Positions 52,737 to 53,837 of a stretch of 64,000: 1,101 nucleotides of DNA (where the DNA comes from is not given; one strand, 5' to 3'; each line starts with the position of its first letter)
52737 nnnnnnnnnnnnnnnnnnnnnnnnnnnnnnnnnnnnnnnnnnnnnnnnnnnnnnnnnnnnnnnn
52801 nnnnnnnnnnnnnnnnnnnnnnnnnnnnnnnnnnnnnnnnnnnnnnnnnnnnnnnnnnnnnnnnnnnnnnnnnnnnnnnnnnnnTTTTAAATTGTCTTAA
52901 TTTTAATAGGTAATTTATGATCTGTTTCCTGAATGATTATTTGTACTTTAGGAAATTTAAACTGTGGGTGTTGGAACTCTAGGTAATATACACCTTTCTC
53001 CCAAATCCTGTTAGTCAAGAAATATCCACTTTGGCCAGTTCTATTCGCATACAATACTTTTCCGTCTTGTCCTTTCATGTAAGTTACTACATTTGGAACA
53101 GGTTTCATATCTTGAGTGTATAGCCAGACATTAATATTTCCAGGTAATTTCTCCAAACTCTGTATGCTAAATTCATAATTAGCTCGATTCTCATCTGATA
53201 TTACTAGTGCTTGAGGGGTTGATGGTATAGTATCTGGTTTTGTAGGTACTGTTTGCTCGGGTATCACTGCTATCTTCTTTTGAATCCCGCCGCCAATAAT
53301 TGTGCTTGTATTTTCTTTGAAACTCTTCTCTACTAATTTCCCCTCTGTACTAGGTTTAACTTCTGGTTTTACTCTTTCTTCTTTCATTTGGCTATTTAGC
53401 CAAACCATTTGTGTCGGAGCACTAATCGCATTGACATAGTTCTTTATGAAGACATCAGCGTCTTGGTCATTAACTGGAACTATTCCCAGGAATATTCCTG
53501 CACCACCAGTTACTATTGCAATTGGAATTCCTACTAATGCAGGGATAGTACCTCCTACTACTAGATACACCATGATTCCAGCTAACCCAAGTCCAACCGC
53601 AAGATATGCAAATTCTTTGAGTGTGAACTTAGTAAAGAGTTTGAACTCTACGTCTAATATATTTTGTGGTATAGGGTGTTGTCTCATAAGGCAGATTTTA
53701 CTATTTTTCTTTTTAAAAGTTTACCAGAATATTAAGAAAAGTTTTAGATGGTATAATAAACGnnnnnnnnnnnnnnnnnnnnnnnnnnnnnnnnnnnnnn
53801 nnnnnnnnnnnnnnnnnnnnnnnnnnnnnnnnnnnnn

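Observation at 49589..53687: Minimal Gram-positive-type T4SS-like operon with a split VirB4 and no coupling protein, channel subunit or relaxase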

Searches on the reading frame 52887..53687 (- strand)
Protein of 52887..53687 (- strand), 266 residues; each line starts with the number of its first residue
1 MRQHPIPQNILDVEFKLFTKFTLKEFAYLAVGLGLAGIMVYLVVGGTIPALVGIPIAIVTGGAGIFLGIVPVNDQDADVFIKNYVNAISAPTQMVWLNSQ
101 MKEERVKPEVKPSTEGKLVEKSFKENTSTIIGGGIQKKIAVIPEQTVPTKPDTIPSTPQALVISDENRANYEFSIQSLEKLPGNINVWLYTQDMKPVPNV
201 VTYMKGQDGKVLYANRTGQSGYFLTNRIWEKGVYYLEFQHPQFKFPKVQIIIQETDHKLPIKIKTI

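Call 3: search_protein_families(library=pfam, proteins=[window:52887-53687:-], max_evalue=1)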
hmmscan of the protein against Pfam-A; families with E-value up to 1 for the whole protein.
window:52887-53687:- (266 aa): 2 families
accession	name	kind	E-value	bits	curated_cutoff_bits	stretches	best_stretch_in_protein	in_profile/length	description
PF12666.12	PrgI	-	4.8e-07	30.7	27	1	5-87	1-81/91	PrgI family protein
PF09430.16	EMC7_beta-sandw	-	0.0076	16.9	26.6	1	214-258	22-65/122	ER membrane protein complex subunit 7, beta-sandwich domain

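Call 4: search_protein_families(library=ncbifam, proteins=[window:52887-53687:-], max_evalue=1)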
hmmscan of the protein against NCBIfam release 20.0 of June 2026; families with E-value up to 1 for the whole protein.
window:52887-53687:- (266 aa): 0 families

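Call 40: find_homologous_proteins(query=window:52887-53687:-, max_evalue=0.001)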
Query window:52887-53687:- (266 aa): 386 proteins with E <= 0.001 among 1474 candidates; the best 120 are listed.
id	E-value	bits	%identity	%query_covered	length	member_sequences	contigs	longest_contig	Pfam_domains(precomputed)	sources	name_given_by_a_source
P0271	7.9e-173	591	100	100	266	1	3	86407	PF12666.13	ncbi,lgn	-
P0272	1.2e-142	492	80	100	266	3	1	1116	PF12666.13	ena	-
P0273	6.0e-141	486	80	100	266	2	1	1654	PF12666.13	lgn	-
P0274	2.3e-126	439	71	100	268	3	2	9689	PF12666.13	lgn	-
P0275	1.2e-125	436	71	100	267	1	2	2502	PF12666.13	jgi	-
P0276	7.0e-125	434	71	100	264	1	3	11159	PF12666.13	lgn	-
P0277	1.3e-124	433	70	100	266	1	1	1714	PF12666.13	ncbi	-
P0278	1.6e-124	433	69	100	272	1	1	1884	PF12666.13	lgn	-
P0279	1.5e-123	429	69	100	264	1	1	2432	PF12666.13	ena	-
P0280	2.7e-123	429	71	100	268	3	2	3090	PF12666.13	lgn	-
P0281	2.8e-123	428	69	100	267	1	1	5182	PF12666.13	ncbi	-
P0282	4.4e-122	425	69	100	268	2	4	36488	PF12666.13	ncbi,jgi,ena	jgi:hypothetical protein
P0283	5.9e-122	424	69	100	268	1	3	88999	PF12666.13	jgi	-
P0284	1.7e-121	423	68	100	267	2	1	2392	PF12666.13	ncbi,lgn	-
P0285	3.7e-121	422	70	100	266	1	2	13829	PF12666.13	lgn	-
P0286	6.9e-121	421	68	100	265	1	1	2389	PF12666.13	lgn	-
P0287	2.0e-120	419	69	100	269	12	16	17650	PF12666.13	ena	-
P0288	2.4e-120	419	68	100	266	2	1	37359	PF12666.13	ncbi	-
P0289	3.8e-120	418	68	100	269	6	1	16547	PF12666.13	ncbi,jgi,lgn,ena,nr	ncbi:PrgI family protein [Patescibacteria group bacterium]|nr:PrgI family protein [Patescibacteria g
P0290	4.9e-120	418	68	100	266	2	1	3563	PF12666.13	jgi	-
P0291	1.0e-119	417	66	99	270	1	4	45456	PF12666.13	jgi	-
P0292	1.6e-119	416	68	100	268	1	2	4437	PF12666.13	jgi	-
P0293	1.9e-119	416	67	100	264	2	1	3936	PF12666.13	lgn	-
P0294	3.0e-119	415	68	100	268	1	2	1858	PF12666.13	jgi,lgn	jgi:hypothetical protein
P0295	4.2e-119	415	67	100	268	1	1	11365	PF12666.13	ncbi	-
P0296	4.5e-119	415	68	99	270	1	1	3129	PF12666.13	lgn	-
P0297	6.1e-119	414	69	100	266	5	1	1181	PF12666.13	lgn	-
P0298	7.4e-119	414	69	100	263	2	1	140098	PF12666.13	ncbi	-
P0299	1.1e-118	413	68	100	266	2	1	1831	PF12666.13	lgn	-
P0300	1.4e-118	413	67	100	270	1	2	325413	PF12666.13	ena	-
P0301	1.6e-118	413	67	100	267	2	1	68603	PF12666.13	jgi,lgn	jgi:hypothetical protein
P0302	3.2e-118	412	67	100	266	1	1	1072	PF12666.13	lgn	-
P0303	7.7e-118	411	66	100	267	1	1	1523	PF12666.13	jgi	jgi:hypothetical protein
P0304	1.5e-117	410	67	100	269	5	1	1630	PF12666.13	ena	-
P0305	1.5e-117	410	68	100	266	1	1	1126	PF12666.13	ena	-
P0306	5.7e-117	408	64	100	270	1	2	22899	PF12666.13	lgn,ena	-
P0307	2.2e-110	386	64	100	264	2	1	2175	PF12666.13,PF09430.17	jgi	jgi:hypothetical protein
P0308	4.2e-109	382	62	100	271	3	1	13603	PF12666.13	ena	-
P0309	2.8e-103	363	59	100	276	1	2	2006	PF12666.13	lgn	-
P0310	5.2e-103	362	59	100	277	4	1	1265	PF12666.13,PF22904.4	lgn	-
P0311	9.3e-103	361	58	100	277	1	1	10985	PF12666.13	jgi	jgi:hypothetical protein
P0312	1.7e-102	360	58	100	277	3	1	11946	PF12666.13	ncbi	-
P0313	2.0e-102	360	57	100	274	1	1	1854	PF12666.13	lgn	-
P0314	3.1e-102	359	58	100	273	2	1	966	PF12666.13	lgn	-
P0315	5.9e-102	359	58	100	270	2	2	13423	PF12666.13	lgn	-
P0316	6.9e-102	358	60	100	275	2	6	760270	PF12666.13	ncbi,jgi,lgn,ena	jgi:hypothetical protein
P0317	1.3e-101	357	58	100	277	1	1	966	PF12666.13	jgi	jgi:hypothetical protein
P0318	3.1e-101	356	56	100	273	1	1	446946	PF12666.13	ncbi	ncbi:MAG: PrgI family protein [Candidatus Dojkabacteria bacterium]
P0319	5.3e-101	355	59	100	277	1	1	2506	PF12666.13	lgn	-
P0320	6.0e-101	355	58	100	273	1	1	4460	PF12666.13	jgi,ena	-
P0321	6.2e-101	355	56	100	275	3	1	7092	PF12666.13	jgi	jgi:hypothetical protein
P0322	6.8e-101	355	56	100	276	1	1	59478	PF12666.13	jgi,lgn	jgi:hypothetical protein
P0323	7.2e-101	355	56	100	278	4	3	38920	PF12666.13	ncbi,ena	-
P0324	1.5e-100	354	57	100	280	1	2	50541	PF12666.13,PF09430.17,PF22904.4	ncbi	-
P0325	1.8e-100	354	57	100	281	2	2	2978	PF12666.13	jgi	jgi:hypothetical protein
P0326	2.2e-100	353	57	100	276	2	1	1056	PF12666.13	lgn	-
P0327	2.5e-100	353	55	100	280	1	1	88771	PF12666.13,PF22904.4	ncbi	-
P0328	2.7e-100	353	56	100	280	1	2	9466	PF12666.13,PF09430.17,PF22904.4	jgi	jgi:hypothetical protein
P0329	2.7e-100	353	57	100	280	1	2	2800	PF12666.13,PF22904.4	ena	-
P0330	3.0e-100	353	58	100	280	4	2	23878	PF12666.13,PF22904.4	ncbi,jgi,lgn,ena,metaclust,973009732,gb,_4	metaclust:\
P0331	3.3e-100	353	58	100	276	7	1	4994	PF12666.13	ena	-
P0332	3.9e-100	353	58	100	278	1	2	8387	PF12666.13,PF22904.4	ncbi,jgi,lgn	jgi:hypothetical protein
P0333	3.9e-100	353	56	100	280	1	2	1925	PF12666.13,PF09430.17,PF22904.4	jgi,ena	jgi:hypothetical protein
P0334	5.3e-100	352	56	100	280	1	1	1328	PF12666.13,PF09430.17,PF22904.4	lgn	-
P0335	5.7e-100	352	55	100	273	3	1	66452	PF12666.13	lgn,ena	-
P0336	7.3e-100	352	57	100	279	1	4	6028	PF12666.13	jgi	jgi:hypothetical protein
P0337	1.2e-99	351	57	100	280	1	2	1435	PF12666.13,PF09430.17,PF22904.4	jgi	jgi:hypothetical protein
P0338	1.3e-99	351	58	100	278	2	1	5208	PF12666.13,PF22904.4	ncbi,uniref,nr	ncbi:MAG: transmembrane(s)protein [candidate division WS6 bacterium 36_33]|uniref:Transmembrane(S)pr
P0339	1.4e-99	351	57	100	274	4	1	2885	PF12666.13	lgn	-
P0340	2.8e-99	350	56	100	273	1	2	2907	PF12666.13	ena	-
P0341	3.0e-99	350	56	100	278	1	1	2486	PF12666.13,PF22904.4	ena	-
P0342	3.1e-99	350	57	100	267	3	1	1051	PF12666.13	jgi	-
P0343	3.4e-99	350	57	100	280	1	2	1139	PF12666.13,PF22904.4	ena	-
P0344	4.5e-99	349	56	100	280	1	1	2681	PF12666.13,PF09430.17,PF22904.4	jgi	jgi:hypothetical protein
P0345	5.0e-99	349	56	100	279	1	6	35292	PF12666.13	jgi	-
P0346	7.7e-99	348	56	100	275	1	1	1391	PF12666.13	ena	-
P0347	8.5e-99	348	56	100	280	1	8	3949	PF12666.13,PF09430.17,PF22904.4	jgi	jgi:hypothetical protein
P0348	9.9e-99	348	56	100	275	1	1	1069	PF12666.13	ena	-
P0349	2.0e-98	347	56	100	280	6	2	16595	PF12666.13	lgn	-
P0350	2.0e-98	347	58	100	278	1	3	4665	PF12666.13,PF22904.4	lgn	-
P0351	2.1e-98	347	57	100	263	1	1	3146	PF12666.13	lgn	-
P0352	2.3e-98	347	54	100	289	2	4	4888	PF12666.13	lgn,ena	-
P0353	2.9e-98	346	57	100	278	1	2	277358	PF12666.13,PF22904.4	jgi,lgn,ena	-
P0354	3.1e-98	346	55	100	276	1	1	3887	PF12666.13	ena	-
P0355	3.2e-98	346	56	100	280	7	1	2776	PF12666.13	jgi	jgi:hypothetical protein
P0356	6.2e-98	345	57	100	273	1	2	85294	PF12666.13,PF09430.17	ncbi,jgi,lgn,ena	-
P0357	8.4e-98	345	56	100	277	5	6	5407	PF12666.13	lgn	-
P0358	1.7e-97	344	57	100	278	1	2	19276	PF12666.13,PF22904.4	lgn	-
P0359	1.8e-97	344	56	100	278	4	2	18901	PF12666.13,PF22904.4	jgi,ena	-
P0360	1.8e-97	344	55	100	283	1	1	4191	PF12666.13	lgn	-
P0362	2.2e-97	344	55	100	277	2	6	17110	PF12666.13,PF09430.17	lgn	-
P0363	2.3e-97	344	56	100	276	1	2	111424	PF12666.13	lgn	-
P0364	4.4e-97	343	57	100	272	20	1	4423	PF12666.13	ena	-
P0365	5.7e-97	342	54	100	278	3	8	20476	PF12666.13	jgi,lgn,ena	jgi:hypothetical protein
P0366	8.4e-97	342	55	100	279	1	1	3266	PF12666.13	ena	-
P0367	9.7e-97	341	55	100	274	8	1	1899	PF12666.13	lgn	-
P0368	1.5e-96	341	55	100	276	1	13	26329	PF12666.13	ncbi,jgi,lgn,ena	ncbi:MAG: PrgI family protein [Candidatus Dojkabacteria bacterium]|jgi:hypothetical protein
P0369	1.5e-96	341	55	100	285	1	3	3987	PF12666.13,PF22904.4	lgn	-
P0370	2.0e-96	340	57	100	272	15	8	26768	PF12666.13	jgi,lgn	-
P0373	3.9e-96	339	54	100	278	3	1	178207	PF12666.13,PF09430.17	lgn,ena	-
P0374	4.1e-96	339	55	100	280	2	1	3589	PF12666.13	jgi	jgi:hypothetical protein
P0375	5.5e-96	339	55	100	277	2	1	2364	PF12666.13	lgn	-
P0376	7.8e-96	339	54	100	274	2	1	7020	PF12666.13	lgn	-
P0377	8.2e-96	338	55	100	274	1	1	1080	PF12666.13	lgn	-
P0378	9.2e-96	338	57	100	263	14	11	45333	PF12666.13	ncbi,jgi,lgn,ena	-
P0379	9.7e-96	338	54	100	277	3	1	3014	PF12666.13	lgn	-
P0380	1.9e-95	337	53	100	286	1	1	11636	PF12666.13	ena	-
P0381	2.1e-95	337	56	100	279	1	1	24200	PF12666.13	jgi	jgi:hypothetical protein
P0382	2.4e-95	337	55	100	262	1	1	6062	PF12666.13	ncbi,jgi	-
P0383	3.0e-95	337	53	100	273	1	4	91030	PF12666.13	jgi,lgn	-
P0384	3.1e-95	337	54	100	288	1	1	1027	PF12666.13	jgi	jgi:hypothetical protein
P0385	3.8e-95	336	53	100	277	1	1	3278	PF12666.13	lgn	-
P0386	3.9e-95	336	52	100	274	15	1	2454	PF12666.13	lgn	-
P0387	4.0e-95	336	53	100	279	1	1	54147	PF12666.13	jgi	jgi:hypothetical protein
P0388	5.7e-95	336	55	100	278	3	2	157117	PF12666.13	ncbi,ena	-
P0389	7.4e-95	335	53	100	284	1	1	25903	PF12666.13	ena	-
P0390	8.9e-95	335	57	100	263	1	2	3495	PF12666.13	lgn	-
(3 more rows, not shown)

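Call 52: predict_structure(alignment_id=A2)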
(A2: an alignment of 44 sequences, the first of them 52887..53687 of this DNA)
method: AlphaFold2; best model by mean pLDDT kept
length: 266 residues; sequences in the alignment: 44
mean_pLDDT: 71.0   pTM: 0.40
mean pLDDT of the five models: 71.0, 70.6, 70.4, 69.8, 69.3
residues with pLDDT >= 90: 87; 70-90: 68; 50-70: 51; < 50: 60
segments of 3 or more residues with pLDDT < 50: 1-7, 93-97, 115-157
pLDDT, mean of each block of 10 residues (from residue 1): 45 56 79 93 94 93 83 58 59 50 52 47 39 28 30 45 84 78 89 91 91 90 90 93 91 86 90
secondary structure, 60 per line:
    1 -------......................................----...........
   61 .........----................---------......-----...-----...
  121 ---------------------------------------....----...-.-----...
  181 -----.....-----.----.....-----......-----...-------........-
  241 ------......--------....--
elements in order: H8-45 H50-69 H74-89 H99-104 E110-112 E118-120 E160-163 E186-190 E201-205 E211-216 E222-224 E232-239 E247-252 E261-264

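Call 62: fold_search(model_id=the predicted structure, library=pdb)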
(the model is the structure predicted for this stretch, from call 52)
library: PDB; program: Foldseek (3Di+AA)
matches with E <= 10: 1203; with E <= 0.001: 22
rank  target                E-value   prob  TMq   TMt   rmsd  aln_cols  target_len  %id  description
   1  3mn8_B                1.1e-04  1.00  0.25  0.18   3.3        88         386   15  Structure of Drosophila melanogaster carboxypeptidase D isoform 1B short (released 2010-07-28)
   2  3mn8_D                1.7e-04  1.00  0.25  0.18   3.3        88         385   15  Structure of Drosophila melanogaster carboxypeptidase D isoform 1B short (released 2010-07-28)
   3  3mn8_C                2.3e-04  1.00  0.25  0.18   3.3        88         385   15  Structure of Drosophila melanogaster carboxypeptidase D isoform 1B short (released 2010-07-28)
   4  3mn8_A                2.6e-04  1.00  0.25  0.18   3.3        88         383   15  Structure of Drosophila melanogaster carboxypeptidase D isoform 1B short (released 2010-07-28)
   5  3e8v                  2.8e-04  1.00  0.23  0.67   3.0        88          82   17  Crystal structure of a possible transglutaminase-family protein proteolytic fragment from Bacteroides fragilis (released 2008-09-02)
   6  10ps                  3.6e-04  1.00  0.23  0.12   5.0       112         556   18  Crystal structure of SdrD A2-A3-B1-B2 domains from Staphylococcus aureus JH1 (released 2026-02-11)
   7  2h0e_B                3.6e-04  1.00  0.23  0.48   5.0       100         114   17  Crystal Structure of PucM in the absence of substrate (released 2006-06-27)
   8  8bdw_A                3.9e-04  1.00  0.25  0.60   3.8        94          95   13  Crystal structure of CnaB2 domain from Lactobacillus plantarum (released 2023-02-22)
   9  2x5p                  3.9e-04  1.00  0.24  0.54   3.9        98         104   11  Crystal structure of the Streptococcus pyogenes fibronectin binding protein Fbab-B (released 2010-09-01)
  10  1uwy_A                3.9e-04  1.00  0.23  0.17   4.8        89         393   20  Crystal structure of human carboxypeptidase M (released 2004-04-08)
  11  4s3p_B                3.9e-04  1.00  0.19  0.08  10.8        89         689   15  Amylomaltase MalQ from Escherichia coli, apo structure (released 2015-07-08)
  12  2h0e_A                4.4e-04  1.00  0.26  0.58   3.8       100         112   16  Crystal Structure of PucM in the absence of substrate (released 2006-06-27)
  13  8bdw_H                5.3e-04  1.00  0.23  0.54   4.3        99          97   11  Crystal structure of CnaB2 domain from Lactobacillus plantarum (released 2023-02-22)
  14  9h7d_B                5.7e-04  1.00  0.19  0.46  10.0        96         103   14  Human Transthyretin in Complex with 2-(phenylamino)benzoic acid (released 2025-03-12)
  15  4v4c_B                6.9e-04  1.00  0.24  0.24   2.8        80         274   15  Crystal Structure of Pyrogallol-Phloroglucinol Transhydroxylase from Pelobacter acidigallici (released 2014-07-09)
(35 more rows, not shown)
